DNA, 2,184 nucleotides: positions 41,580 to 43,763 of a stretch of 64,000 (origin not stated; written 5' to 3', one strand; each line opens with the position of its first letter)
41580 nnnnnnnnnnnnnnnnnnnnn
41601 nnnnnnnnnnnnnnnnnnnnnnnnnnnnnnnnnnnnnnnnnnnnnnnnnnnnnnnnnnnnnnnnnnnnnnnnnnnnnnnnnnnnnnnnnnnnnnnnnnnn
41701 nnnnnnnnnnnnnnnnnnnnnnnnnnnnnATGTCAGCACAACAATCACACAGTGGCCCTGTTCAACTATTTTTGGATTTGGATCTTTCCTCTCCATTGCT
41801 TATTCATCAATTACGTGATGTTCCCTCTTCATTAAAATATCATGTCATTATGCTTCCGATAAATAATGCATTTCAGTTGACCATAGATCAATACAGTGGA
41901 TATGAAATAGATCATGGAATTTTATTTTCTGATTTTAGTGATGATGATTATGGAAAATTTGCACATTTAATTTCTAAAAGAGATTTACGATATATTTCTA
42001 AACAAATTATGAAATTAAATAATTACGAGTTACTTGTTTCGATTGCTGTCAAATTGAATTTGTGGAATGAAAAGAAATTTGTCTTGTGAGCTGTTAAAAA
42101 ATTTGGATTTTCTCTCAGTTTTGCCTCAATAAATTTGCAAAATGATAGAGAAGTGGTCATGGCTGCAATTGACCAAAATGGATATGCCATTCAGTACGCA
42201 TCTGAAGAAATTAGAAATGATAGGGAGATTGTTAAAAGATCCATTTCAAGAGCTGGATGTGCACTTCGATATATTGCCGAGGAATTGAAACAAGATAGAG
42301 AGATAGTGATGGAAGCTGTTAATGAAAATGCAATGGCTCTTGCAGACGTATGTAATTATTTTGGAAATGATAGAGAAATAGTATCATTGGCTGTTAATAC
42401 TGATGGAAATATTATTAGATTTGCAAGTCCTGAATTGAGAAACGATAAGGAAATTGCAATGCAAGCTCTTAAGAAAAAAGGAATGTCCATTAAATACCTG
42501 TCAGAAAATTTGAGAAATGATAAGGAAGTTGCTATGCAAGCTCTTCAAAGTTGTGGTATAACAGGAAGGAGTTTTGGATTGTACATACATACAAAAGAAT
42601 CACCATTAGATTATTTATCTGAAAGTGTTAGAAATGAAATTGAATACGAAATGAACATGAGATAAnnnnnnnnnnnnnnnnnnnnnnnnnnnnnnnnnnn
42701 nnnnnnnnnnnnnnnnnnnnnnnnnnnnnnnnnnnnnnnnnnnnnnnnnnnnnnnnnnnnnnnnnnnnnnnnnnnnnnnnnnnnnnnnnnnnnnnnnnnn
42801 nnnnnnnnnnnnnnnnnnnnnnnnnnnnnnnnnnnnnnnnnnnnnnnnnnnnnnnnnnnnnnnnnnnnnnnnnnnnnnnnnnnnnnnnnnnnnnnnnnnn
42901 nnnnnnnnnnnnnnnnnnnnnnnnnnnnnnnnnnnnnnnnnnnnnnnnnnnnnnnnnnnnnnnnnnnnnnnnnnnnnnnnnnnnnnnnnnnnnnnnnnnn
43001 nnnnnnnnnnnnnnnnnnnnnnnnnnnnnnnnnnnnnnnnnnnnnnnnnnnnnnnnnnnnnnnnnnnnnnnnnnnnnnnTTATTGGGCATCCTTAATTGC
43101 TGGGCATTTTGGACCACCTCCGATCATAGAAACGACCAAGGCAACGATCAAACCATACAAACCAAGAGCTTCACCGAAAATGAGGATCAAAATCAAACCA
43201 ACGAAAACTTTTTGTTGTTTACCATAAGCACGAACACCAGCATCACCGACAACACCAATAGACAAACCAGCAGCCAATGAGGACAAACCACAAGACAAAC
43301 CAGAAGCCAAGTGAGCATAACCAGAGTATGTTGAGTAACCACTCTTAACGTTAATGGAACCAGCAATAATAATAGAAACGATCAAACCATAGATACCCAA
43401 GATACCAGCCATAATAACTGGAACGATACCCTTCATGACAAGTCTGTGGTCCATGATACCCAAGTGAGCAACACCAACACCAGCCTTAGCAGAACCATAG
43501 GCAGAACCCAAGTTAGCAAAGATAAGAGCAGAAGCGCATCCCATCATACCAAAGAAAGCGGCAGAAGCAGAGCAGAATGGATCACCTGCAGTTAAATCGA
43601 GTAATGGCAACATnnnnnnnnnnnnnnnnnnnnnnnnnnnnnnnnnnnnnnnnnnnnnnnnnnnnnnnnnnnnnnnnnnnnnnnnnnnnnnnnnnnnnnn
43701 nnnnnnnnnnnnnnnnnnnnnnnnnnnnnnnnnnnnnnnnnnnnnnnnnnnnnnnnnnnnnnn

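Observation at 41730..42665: Single in-frame TGA interrupting a DUF4116-repeat gene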

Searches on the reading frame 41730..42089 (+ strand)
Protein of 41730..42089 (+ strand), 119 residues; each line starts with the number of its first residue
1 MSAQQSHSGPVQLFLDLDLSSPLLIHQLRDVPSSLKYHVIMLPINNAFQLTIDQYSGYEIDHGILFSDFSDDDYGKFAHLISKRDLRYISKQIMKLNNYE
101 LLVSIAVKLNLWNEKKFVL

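Call 5: search_protein_families(library=pfam, proteins=[window:41730-42086:+], max_evalue=1)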
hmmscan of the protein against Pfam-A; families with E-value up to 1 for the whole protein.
seq(119 aa): 0 families

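Call 8: find_encoding_contigs(protein=window:41730-42089:+, flank=5000)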
Protein window:41730-42089:+ (119 aa): no gene with exactly this product is on record in the collection.

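Call 33: search_protein_representatives(protein=window:41730-42086:+)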
Query: 119 residues. Proteins with E-value up to 0.001 (for the whole library): 3; up to 1e-10: 1; up to 1e-30: 1. The best 3 are listed.
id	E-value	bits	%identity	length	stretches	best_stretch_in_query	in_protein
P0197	1.2e-71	254.7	100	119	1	1-119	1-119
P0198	7.6e-05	39.5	39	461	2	3-62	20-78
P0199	8.1e-04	36.2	32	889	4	35-78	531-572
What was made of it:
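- Closest known: Pfam DUF4116. Different: The N-terminal module is found only in two N. gruberi proteins (call 33).
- An exhaustive HMMER search of 1.84 billion representatives with the 119-aa part finds only itself and the paralog P0198 (call 33).
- Tried and rejected: It found only the protein itself and one paralog (call 33).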

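Call 52: search_protein_families(library=pfam, proteins=[P0198], max_evalue=0.001)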
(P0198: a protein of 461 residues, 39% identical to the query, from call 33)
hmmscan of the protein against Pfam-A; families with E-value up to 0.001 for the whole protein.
P0198 (461 aa): 1 family
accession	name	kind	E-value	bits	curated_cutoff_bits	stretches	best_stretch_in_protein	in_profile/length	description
PF13475.11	DUF4116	-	1.5e-66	220.1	24.9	4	356-404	1-49/49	Domain of unknown function (DUF4116)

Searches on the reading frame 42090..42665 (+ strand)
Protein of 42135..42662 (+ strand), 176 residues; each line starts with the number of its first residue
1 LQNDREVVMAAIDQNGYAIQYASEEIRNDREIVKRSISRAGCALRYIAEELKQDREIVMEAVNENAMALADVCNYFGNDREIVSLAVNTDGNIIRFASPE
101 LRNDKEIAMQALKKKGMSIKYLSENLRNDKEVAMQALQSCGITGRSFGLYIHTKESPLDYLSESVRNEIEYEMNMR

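Call 10: find_encoding_contigs(protein=window:42162-42665:+, flank=5000)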
Protein window:42162-42665:+ (167 aa): no gene with exactly this product is on record in the collection.

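Call 34: list_cluster_members(proteins=[P0197, P0198, window:42162-42665:+])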
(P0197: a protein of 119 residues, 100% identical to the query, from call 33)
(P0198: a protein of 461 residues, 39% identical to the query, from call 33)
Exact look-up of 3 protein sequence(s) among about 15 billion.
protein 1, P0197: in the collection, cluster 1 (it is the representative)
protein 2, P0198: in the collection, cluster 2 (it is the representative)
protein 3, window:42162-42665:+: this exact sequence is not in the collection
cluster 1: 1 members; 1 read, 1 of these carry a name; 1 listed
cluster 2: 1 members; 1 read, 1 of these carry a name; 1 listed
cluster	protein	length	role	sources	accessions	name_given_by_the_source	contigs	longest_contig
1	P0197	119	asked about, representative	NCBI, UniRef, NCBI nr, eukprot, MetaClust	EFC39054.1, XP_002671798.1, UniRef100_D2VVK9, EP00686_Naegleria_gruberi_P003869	predicted protein [Naegleria gruberi] | Predicted protein n=1 Tax=Naegleria gruberi TaxID=5762 RepID=D2VVK9_NAEGR | uncharacterized protein NAEGRDRAFT_73055 [Naegleria gruberi]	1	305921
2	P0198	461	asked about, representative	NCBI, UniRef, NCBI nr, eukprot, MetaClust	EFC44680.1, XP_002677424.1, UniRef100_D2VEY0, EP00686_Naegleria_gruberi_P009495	predicted protein [Naegleria gruberi] | Predicted protein n=1 Tax=Naegleria gruberi TaxID=5762 RepID=D2VEY0_NAEGR | uncharacterized protein NAEGRDRAFT_67432 [Naegleria gruberi]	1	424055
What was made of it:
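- On Nonsense-disrupted gene / pseudogene: Only the reference scaffold carries the sequence (call 34).
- The only record of the stub is the reference scaffold itself: one contig and a cluster of one member (call 34). The public annotation calls only the 119-aa ORF (call 34).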

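Call 40: list_cluster_members(proteins=[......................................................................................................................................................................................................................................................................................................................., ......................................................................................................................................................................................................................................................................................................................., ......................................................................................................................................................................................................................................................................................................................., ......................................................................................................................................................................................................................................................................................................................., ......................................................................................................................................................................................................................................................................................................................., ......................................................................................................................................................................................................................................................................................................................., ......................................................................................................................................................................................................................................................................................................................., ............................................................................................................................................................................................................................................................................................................, window:42135-42662:+, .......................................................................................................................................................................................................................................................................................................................])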
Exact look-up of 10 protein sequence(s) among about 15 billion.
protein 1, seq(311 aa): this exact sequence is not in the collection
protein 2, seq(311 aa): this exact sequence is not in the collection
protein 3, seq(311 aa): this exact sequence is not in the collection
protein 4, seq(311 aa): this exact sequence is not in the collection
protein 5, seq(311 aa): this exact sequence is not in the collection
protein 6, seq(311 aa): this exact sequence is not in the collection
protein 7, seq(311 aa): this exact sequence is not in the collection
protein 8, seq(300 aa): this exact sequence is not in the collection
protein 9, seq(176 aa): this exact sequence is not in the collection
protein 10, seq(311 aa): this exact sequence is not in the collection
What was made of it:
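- On Spliceosomal intron: The spliced 300-aa product is not in the protein collection (call 40).
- No intact 311-aa version with R, G, L, S, W, C, K or Q at the site is in the 15-billion-protein collection (call 40). The spliced 300-aa product is not on record (call 40).
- Tried and rejected: None is in the collection (call 40).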

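Call 64: predict_structure(alignment_id=A1)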
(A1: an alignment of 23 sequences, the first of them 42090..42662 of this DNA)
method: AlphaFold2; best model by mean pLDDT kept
length: 191 residues; sequences in the alignment: 23
mean_pLDDT: 94.8   pTM: 0.88
mean pLDDT of the five models: 94.8, 93.7, 93.7, 93.3, 93.1
residues with pLDDT >= 90: 167; 70-90: 17; 50-70: 7; < 50: 0
segments of 3 or more residues with pLDDT < 50: none
pLDDT, mean of each block of 10 residues (from residue 1): 86 97 97 98 98 97 98 98 98 99 98 99 98 98 98 86 72 96 92 81
secondary structure, 60 per line:
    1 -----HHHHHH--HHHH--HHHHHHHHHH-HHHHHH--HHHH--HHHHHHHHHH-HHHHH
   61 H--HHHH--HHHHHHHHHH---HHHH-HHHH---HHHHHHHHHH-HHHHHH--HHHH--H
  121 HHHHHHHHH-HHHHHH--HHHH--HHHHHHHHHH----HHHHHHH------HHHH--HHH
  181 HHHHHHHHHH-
elements in order: H6-11 H14-17 H20-29 H31-36 H39-42 H45-54 H56-61 H64-67 H70-79 H83-86 H88-91 H95-104 H106-111 H114-117 H120-129 H131-136 H139-142 H145-154 H159-165 H172-175 H178-190
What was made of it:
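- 42090..42665 (+): Downstream open frame of 191 codons plus TAA, carrying 6.7 DUF4116 units and a C-terminal tail. It is not annotated and not on record. It is predicted as a high-confidence alpha-solenoid. Call 64: pLDDT 94.8.
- On DUF4116 (PF13475) repeat protein: The AlphaFold model has pLDDT 94.8, with three helices per unit (call 64).
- The stop falls inside the 10-residue helix, so it is not a domain boundary (call 64). The boundary lies inside a helix (call 64).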

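Call 66: fold_search(model_id=the predicted structure, library=pdb)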
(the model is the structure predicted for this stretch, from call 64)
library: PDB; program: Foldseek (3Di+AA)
matches with E <= 10: 352; with E <= 0.001: 0
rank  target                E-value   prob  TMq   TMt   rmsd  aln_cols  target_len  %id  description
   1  8g9j                  7.2e-02  0.18  0.15  0.15  15.8       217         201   14  Geometrically programmable nanomaterial construction using regularized protein building blocks (released 2024-03-13)
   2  5cwb                  2.1e-01  0.12  0.14  0.14  15.8       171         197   19  Crystal structure of de novo designed helical repeat protein DHR4 (released 2015-12-16)
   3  7ue2_A                2.5e-01  0.28  0.25  0.18  14.1       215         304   14  Crystal structure of designed helical repeat protein RPB_PLP3_R6 bound to PLPx6 peptide (released 2023-03-29)
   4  7mwr_B                2.8e-01  0.10  0.14  0.12  16.3       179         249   20  Structure of De Novo designed beta sheet heterodimer LHD101A53/B4 (released 2022-01-19)
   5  4rv1_B                3.2e-01  0.28  0.24  0.15  12.0       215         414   14  Crystal Structure of Engineered Protein. Northeast Structural Genomics Consortium (NESG) Target OR497. (released 2014-12-10)
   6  8cws_A                3.4e-01  0.12  0.17  0.10  13.7       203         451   16  Accurate computational design of genetically encoded 3D protein crystals (released 2023-11-01)
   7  8g9k_B                3.4e-01  0.11  0.16  0.15  16.6       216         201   13  Geometrically programmable nanomaterial construction using regularized protein building blocks (released 2024-03-13)
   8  8fbn_F                3.4e-01  0.11  0.15  0.14  14.4       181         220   14  Improving the secretion of designed protein assemblies through negative design of cryptic transmembrane domains (released 2023-03-22)
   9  8fin_A                4.5e-01  0.13  0.18  0.19  15.2       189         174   14  Multi-state design of two-state switchable hinge proteins (released 2023-08-16)
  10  8cmk_B                5.2e-01  0.20  0.25  0.09  10.2       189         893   12  Transportin-3 TNPO3 in complex with RSY region of CIRBP (released 2024-03-06)
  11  9i05_Xi               5.7e-01  0.18  0.23  0.14  13.1       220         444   15  Cryo-EM structure of the large subunit of the mitochondrial ribosome from Toxoplasma gondii (released 2025-06-11)
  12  8fin_B                6.3e-01  0.12  0.19  0.20  15.3       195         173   12  Multi-state design of two-state switchable hinge proteins (released 2023-08-16)
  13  5b56_A                6.6e-01  0.16  0.24  0.15  12.2       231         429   13  Crystal structure of HIV-1 VPR C-Terminal domain and DIBB-M-Importin-Alpha2 complex (released 2016-06-01)
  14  9gkn_A                6.6e-01  0.16  0.26  0.07  12.5       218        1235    9  Structure of HECT E3 TRIP12 forming K29-linked Ubiquitin chains (released 2025-05-21)
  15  8ga7                  7.0e-01  0.04  0.12  0.07  21.1       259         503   15  Geometrically programmable nanomaterial construction using regularized protein building blocks (released 2024-03-13)
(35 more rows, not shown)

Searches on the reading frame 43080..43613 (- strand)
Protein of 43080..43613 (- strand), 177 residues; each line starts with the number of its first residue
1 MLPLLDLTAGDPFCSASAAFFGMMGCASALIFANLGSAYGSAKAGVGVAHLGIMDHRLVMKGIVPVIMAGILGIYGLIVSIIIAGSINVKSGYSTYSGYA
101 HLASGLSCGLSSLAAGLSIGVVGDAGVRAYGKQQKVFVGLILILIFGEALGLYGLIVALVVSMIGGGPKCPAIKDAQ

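Call 9: find_encoding_contigs(protein=window:43080-43613:-, flank=10000, max_places=6)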
Protein window:43080-43613:- (177 aa): no gene with exactly this product is on record in the collection.
